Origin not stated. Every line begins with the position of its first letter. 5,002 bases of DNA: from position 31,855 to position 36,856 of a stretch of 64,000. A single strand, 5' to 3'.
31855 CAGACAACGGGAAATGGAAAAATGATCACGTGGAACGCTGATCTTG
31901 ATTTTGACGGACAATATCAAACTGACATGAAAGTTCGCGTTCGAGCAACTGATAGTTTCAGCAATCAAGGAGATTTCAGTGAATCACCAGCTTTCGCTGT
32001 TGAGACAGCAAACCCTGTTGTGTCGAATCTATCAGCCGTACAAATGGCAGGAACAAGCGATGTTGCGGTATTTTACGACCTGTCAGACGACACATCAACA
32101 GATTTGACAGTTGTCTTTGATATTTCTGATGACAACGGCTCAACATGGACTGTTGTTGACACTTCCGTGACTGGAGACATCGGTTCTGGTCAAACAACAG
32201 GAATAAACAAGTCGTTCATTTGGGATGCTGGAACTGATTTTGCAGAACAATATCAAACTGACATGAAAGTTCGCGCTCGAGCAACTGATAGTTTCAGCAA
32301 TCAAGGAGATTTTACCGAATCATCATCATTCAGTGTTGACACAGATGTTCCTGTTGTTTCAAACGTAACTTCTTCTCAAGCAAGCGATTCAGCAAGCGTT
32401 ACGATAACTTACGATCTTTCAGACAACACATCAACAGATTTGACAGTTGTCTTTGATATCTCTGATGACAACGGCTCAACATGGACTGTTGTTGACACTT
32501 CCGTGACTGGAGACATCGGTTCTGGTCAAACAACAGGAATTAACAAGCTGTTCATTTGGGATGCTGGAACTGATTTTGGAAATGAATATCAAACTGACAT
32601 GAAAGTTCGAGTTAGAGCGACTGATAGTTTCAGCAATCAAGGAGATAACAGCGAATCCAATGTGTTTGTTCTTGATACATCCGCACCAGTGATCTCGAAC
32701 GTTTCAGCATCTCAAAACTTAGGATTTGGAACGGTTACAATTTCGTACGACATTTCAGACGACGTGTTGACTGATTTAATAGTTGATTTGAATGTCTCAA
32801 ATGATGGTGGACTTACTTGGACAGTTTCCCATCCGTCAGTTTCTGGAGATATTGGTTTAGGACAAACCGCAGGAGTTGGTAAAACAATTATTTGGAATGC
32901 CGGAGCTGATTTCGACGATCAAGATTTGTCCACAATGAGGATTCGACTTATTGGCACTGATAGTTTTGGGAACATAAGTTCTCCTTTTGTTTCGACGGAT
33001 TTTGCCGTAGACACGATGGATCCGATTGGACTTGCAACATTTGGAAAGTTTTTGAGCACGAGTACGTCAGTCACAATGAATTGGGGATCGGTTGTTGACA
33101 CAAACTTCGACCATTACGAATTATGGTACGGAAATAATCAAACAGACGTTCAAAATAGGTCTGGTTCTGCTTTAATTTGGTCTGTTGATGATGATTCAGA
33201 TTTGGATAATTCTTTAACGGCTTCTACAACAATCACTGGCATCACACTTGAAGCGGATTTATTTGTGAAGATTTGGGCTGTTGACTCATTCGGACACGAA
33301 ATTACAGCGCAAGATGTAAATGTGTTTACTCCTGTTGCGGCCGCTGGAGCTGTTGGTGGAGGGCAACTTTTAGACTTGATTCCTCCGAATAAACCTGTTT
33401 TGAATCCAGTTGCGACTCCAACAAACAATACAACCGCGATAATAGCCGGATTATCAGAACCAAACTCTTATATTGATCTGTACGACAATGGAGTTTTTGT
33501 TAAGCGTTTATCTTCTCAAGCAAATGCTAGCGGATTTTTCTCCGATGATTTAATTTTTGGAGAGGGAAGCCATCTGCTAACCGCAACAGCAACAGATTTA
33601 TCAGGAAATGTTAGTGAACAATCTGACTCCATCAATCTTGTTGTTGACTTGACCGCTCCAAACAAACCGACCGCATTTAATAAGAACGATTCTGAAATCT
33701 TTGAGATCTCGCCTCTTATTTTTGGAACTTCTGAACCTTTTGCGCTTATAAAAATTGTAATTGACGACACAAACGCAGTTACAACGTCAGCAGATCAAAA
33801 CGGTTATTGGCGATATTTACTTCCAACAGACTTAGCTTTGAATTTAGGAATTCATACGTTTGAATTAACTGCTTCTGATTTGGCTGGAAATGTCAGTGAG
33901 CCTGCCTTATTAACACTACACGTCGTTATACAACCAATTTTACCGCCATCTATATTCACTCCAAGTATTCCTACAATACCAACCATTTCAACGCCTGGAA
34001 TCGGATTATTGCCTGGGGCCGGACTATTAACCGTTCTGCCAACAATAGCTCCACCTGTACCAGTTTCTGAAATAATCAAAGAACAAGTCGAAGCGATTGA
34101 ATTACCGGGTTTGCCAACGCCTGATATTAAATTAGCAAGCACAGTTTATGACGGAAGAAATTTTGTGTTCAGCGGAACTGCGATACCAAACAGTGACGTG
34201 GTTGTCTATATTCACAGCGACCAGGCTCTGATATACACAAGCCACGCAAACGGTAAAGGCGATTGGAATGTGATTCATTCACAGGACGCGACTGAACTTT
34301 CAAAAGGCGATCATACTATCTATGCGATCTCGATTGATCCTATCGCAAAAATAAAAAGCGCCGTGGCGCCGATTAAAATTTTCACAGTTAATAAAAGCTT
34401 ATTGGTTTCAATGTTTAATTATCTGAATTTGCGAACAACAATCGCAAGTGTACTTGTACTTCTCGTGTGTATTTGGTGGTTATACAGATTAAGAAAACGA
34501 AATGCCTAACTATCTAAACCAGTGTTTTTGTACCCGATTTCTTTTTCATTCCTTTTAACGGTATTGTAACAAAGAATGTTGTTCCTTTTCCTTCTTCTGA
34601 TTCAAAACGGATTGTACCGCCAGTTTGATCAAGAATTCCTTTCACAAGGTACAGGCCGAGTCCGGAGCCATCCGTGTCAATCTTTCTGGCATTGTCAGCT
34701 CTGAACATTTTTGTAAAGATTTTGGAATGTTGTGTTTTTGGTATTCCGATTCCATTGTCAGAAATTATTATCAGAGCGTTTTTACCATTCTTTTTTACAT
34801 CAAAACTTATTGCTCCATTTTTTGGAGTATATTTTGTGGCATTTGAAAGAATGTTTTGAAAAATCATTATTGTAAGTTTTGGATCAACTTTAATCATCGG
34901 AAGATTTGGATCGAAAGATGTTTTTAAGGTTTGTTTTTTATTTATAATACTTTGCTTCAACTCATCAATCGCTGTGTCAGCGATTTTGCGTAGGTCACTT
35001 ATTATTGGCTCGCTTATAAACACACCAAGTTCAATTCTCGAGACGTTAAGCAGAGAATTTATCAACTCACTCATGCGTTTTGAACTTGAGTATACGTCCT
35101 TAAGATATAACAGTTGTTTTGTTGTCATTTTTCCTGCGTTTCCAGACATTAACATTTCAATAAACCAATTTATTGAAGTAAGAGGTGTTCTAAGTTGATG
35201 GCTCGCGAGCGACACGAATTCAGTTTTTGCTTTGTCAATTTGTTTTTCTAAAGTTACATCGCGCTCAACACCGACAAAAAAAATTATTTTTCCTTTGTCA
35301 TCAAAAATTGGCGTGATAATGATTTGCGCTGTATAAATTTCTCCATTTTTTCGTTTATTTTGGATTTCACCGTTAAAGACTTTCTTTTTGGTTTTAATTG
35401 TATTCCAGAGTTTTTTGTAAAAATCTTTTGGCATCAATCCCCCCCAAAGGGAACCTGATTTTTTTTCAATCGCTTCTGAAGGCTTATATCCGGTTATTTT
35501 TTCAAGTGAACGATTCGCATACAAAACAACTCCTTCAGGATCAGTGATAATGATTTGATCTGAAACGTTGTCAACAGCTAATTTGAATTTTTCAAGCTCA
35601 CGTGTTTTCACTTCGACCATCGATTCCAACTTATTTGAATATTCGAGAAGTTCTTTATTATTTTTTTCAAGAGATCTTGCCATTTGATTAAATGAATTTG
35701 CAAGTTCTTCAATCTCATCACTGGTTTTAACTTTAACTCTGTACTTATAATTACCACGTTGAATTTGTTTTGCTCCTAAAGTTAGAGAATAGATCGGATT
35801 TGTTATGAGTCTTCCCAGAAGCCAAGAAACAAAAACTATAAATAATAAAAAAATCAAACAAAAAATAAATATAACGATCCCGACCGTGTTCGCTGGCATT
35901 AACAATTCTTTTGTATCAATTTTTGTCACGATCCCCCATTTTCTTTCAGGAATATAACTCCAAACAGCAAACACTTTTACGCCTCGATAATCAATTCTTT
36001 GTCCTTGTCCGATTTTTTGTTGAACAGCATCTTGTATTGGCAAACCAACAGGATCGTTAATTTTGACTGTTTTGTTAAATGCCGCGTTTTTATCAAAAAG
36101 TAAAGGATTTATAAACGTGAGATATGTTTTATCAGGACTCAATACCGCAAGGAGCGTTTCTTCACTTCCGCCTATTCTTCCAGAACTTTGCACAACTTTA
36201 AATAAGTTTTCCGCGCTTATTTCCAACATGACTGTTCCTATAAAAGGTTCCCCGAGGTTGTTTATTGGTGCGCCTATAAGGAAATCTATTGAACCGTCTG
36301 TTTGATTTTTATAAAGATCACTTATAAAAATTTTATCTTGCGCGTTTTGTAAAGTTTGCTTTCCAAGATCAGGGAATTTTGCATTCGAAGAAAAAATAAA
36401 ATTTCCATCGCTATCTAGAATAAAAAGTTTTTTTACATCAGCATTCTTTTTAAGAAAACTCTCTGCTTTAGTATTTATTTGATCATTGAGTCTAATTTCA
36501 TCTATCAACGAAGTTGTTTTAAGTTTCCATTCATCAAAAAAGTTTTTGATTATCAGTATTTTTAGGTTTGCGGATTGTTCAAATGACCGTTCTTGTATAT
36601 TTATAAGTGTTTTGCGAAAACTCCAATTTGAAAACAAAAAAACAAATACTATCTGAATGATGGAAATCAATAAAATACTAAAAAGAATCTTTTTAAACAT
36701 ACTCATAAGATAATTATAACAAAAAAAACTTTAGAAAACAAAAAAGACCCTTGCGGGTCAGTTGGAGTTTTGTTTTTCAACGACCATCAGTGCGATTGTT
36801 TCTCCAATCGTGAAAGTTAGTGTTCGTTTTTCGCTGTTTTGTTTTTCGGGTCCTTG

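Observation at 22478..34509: ~12-kb giant surface-protein locus disrupted by two +1 homopolymer frameshifts and one in-frame TAA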

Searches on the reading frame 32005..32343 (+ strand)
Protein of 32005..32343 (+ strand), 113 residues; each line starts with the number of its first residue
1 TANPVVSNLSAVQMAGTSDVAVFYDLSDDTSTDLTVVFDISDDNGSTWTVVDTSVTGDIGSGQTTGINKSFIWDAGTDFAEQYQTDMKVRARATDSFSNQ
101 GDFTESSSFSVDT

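Call 68: predict_structure(alignment_id=A4)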
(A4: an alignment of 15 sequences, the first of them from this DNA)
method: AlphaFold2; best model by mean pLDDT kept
length: 113 residues; sequences in the alignment: 15
mean_pLDDT: 93.9   pTM: 0.85
mean pLDDT of the five models: 93.9, 92.8, 92.7, 92.6, 91.4
residues with pLDDT >= 90: 101; 70-90: 9; 50-70: 3; < 50: 0
segments of 3 or more residues with pLDDT < 50: none
pLDDT, mean of each block of 10 residues (from residue 1): 93 95 96 94 94 85 96 93 95 96 97 93
secondary structure, 60 per line:
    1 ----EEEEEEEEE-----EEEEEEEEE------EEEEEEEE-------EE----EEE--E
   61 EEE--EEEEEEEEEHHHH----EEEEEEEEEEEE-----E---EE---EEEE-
elements in order: E5-13 E19-27 E34-41 E55-57 E60-63 E66-74 H75-78 E83-94 E109-112
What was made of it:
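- Closest known: BNR/Asp-box sialidases. Different: The units are roughly 112-aa beta-sandwiches, not blades of a beta-propeller (call 68).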

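Call 70: fold_search(model_id=the predicted structure, library=pdb)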
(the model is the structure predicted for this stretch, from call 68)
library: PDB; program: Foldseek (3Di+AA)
matches with E <= 10: 1863; with E <= 0.001: 0
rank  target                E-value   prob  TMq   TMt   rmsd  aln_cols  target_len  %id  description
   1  9ezw_G                6.3e-03  0.99  0.44  0.42   5.5       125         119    9  Structure of the single-domain antibody VHH_h3 in complex with human Vsig4 (released 2025-10-29)
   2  9ezw_E                8.8e-03  0.97  0.41  0.38   6.0       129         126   10  Structure of the single-domain antibody VHH_h3 in complex with human Vsig4 (released 2025-10-29)
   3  9leg_B                1.4e-02  1.00  0.53  0.19   7.4       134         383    7  AMO complex (released 2026-02-04)
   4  1l4i_B                1.6e-02  0.99  0.51  0.35   4.7       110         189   14  Crystal Structure of the Periplasmic Chaperone SfaE (released 2002-06-12)
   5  8te6                  1.7e-02  0.96  0.42  0.40   5.8       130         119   11  Crystal structure of a multiple lysine-to-arginine substitution mutant of the human CRIg C3b-binding domain (released 2023-07-12)
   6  7sr0_D                1.8e-02  0.93  0.42  0.42   8.4       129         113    8  Single chain trimer HLA-A*02:01 (H98L, Y108C) with HPV.16 E7 peptide YMLDLQPET (released 2022-11-23)
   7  1cd9_B                2.1e-02  1.00  0.52  0.31   9.5       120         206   13  2:2 COMPLEX OF G-CSF WITH ITS RECEPTOR (released 2000-03-08)
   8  6obm_B                2.2e-02  0.98  0.50  0.48   4.9       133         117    8  Ricin A chain bound to VHH antibody V6A7 (released 2020-04-01)
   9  2pnd                  2.2e-02  0.94  0.41  0.40   5.5       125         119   10  Structure or murine CRIg (released 2007-05-01)
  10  5ukb_a                2.3e-02  0.97  0.47  0.45   8.3       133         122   11  VSV N PROTEIN IN COMPLEX WITH INHIBITORY NANOBODY 1004 (released 2017-04-19)
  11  8iyk_F                2.4e-02  0.99  0.47  0.09   5.3       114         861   14  Tail tip conformation 1 of phage lambda tail (released 2023-10-18)
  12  8vur_L                2.6e-02  0.99  0.52  0.31   4.4       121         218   15  Human GluN1-2A with IgG 003-102 WT conformation (released 2024-09-11)
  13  7lr3_D                2.6e-02  0.99  0.51  0.52   5.5       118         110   10  Complex of Fab 2/6.14 with domain 3 of P. berghei HAP2 (released 2021-12-15)
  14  7sqp_B                2.7e-02  0.99  0.51  0.50   4.8       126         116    9  Single chain trimer HLA-A*02:01 (Y108C) with HPV.16 E7 peptide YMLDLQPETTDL (released 2022-11-23)
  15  7srk_D                2.7e-02  0.95  0.45  0.45   5.4       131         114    8  Single chain trimer HLA-A*24:02 (Y108C, A163C) with 8mer peptide YPPVPETF (released 2022-11-23)
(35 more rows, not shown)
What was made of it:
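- On Giant Ig-like repeat surface adhesin: The AF2 unit model has pLDDT 93.9, and Foldseek top hits are Ig-like folds at weak E values of 6e-3 and above (calls 68, 70).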

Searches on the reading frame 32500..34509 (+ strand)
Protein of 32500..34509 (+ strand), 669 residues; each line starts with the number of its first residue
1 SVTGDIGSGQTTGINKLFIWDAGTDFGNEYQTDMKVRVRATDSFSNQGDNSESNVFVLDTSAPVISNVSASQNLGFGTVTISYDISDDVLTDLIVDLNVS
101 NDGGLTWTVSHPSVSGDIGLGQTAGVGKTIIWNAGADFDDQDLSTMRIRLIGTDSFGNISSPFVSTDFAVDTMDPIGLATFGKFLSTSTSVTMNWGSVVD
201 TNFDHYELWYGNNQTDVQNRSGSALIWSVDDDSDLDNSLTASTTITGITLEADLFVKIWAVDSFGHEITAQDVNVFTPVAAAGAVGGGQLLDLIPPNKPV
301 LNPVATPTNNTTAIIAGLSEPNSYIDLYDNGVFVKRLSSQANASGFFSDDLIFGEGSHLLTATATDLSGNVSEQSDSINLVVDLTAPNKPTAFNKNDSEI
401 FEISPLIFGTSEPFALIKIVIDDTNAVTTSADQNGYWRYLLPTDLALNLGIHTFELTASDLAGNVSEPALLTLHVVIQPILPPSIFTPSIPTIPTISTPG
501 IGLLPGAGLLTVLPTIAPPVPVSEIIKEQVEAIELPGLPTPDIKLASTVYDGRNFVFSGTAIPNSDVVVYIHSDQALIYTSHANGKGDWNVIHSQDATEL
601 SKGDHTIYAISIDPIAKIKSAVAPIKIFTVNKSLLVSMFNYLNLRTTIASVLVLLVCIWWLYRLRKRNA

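Call 60: search_protein_families(library=ncbifam, max_evalue=0.01, proteins=[window:32500-34509:+])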
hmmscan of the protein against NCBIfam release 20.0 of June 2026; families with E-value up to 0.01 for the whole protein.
window:32500-34509:+ (669 aa): 5 families
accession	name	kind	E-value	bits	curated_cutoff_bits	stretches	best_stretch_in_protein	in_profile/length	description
NF033510.3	Ca_tandemer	repeat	5.8e-15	55.4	50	2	379-466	3-96/96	Ca2+-stabilized repeat-containing adhesin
NF040520.1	Ig_like_BLP2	equivalog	1.6e-13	49.7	750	2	305-384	532-612/730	Ig-like repeat protein Blp2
NF047446.1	barrel_OmpL47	domain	4.2e-08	33.5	40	0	449-474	42-67/68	OmpL47-type beta-barrel domain-containing protein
NF033932.1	LapB_rpt_80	domain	0.00032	20.9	45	0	35-67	4-36/83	LapB repeat-containing protein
NF047441.1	Lepto_OmpL47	equivalog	0.0033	17.1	250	0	354-388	295-328/336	multi-beta-barrel domain surface protein OmpL47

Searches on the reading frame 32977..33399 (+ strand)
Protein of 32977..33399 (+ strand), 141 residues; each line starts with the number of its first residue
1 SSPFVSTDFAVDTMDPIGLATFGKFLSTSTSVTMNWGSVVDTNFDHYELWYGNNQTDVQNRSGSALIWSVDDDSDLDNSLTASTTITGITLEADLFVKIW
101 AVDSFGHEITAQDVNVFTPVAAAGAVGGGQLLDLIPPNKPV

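Call 41: search_protein_families(library=pfam, max_evalue=1, proteins=[window:32977-33399:+])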
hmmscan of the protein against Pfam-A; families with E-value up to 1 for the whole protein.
seq(141 aa): 1 family
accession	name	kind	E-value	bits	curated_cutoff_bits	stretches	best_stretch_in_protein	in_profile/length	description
PF00041.27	fn3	-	0.13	12.9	25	1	28-103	12-70/84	Fibronectin type III domain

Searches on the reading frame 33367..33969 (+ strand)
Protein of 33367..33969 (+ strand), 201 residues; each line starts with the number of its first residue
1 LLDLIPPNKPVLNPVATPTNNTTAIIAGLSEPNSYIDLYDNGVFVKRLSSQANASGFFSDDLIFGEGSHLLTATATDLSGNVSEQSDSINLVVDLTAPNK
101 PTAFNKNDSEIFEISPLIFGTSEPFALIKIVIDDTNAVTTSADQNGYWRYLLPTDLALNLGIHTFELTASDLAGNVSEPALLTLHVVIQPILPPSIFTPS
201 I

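Call 41: search_protein_families(library=pfam, max_evalue=1, proteins=[window:33367-33969:+])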
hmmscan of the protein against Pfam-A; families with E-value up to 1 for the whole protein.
seq(201 aa): 4 families
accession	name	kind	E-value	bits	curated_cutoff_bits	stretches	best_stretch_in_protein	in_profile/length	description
PF19077.6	Big_13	-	1e-14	55.3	27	2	99-185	12-99/102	Bacterial Ig-like domain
PF17936.7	Big_6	-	1.9e-10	41.3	27.6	2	97-183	1-80/83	Bacterial Ig domain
PF09136.16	Glucodextran_B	-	0.015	15.7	27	1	49-90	39-80/83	Glucodextranase, domain B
PF02494.22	HYR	-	0.032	15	21.7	0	62-82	52-72/81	HYR domain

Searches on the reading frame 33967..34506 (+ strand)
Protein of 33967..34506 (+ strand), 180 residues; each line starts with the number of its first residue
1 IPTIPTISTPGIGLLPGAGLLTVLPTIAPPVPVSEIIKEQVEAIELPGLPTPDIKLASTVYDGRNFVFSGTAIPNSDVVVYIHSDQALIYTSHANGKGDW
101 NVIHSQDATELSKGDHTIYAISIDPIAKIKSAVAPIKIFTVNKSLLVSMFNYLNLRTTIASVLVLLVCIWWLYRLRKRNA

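Call 41: search_protein_families(library=pfam, max_evalue=1, proteins=[window:33967-34506:+])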
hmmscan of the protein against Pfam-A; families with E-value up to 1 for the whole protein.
seq(180 aa): 1 family
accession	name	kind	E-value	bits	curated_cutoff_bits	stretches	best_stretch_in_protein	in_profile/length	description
PF19077.6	Big_13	-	0.0079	17.1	27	1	67-130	30-91/102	Bacterial Ig-like domain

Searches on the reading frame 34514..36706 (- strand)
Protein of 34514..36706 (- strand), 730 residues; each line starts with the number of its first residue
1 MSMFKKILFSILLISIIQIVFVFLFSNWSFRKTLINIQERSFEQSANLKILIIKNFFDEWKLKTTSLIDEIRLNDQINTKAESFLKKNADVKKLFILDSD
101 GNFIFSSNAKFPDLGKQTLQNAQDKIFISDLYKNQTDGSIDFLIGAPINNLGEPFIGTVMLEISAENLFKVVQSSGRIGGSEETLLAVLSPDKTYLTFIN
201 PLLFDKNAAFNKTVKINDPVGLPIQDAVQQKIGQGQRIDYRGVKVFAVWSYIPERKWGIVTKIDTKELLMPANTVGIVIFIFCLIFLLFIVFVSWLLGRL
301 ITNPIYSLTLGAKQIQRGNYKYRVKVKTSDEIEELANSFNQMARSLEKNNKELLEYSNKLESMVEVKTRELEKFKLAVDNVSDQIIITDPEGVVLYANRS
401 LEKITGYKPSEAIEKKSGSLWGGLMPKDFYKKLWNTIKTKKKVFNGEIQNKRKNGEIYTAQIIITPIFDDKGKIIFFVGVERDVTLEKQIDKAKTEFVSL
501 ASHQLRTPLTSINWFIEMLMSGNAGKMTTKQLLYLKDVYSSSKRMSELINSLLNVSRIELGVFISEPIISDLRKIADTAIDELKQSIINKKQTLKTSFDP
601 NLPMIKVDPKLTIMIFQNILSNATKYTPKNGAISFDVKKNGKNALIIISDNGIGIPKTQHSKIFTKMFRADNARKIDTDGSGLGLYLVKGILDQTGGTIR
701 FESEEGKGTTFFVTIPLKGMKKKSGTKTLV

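Call 10: search_protein_families(library=pfam, proteins=[window:34514-36706:-], max_evalue=0.001)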
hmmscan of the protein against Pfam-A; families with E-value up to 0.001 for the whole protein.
window:34514-36706:- (730 aa): 10 families
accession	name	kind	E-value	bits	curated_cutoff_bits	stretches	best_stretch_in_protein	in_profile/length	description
PF02518.31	HATPase_c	-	1.1e-26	93.9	26.4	1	610-718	4-110/111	Histidine kinase-, DNA gyrase B-, and HSP90-like ATPase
PF13426.13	PAS_9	-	7.5e-18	65.2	27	1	384-485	3-102/103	PAS domain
PF00512.31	HisKA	-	6.8e-16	58.5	26.9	1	493-560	1-65/66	His Kinase A (phospho-acceptor) domain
PF00989.32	PAS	-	3.3e-14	53.3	22.6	1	373-484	2-113/113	PAS fold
PF00672.30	HAMP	-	3.8e-13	50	25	1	296-347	1-52/53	HAMP domain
PF08447.18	PAS_3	-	3.6e-12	46.8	25.6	1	395-480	2-88/89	PAS fold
PF08448.16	PAS_4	-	6e-11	43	23.1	1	378-488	1-109/110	PAS fold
PF02743.24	dCache_1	-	3.5e-07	30.4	45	1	34-261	3-239/240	Cache domain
PF13188.13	PAS_8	-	7.8e-05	22.9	21.8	1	372-428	1-54/65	PAS domain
PF14501.12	HATPase_c_5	-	0.0003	21.1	22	1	613-707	7-94/102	GHKL domain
